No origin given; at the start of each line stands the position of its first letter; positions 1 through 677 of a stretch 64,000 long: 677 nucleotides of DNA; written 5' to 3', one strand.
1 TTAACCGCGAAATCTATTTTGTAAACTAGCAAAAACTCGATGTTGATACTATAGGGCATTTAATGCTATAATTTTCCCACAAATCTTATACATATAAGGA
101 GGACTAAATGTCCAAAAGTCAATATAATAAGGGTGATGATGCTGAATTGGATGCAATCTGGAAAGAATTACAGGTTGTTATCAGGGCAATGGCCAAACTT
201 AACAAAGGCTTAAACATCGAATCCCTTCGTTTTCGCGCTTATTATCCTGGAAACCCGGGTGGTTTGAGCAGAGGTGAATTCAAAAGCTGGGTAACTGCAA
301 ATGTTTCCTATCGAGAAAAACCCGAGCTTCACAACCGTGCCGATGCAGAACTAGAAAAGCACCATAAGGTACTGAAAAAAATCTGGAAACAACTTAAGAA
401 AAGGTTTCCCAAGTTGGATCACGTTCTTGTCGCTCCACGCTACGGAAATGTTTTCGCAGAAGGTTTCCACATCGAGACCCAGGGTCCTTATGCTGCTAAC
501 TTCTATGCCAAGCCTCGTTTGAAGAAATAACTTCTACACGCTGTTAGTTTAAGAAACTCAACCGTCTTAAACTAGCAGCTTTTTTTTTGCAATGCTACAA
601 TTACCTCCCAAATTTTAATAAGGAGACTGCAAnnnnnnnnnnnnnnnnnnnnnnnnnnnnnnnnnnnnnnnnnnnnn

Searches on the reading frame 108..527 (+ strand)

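Call 61: search_protein_families(library=pfam, proteins=[window:108-527:+], max_evalue=0.001)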
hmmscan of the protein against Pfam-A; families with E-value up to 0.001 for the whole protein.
window:108-527:+ (140 aa): 0 families

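Call 66: search_protein_families(library=phrogs, proteins=[window:108-527:+], max_evalue=1)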
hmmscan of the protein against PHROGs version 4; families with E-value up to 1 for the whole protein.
window:108-527:+ (140 aa): 1 family
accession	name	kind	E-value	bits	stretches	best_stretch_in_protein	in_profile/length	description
phrog_7308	-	moron, auxiliary metabolic gene and host takeover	0.051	14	1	79-122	256-299/302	cation efflux protein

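Call 67: search_protein_families(library=padloc, proteins=[window:108-527:+], max_evalue=1)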
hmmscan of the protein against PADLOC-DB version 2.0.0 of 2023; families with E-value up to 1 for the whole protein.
window:108-527:+ (140 aa): 0 families
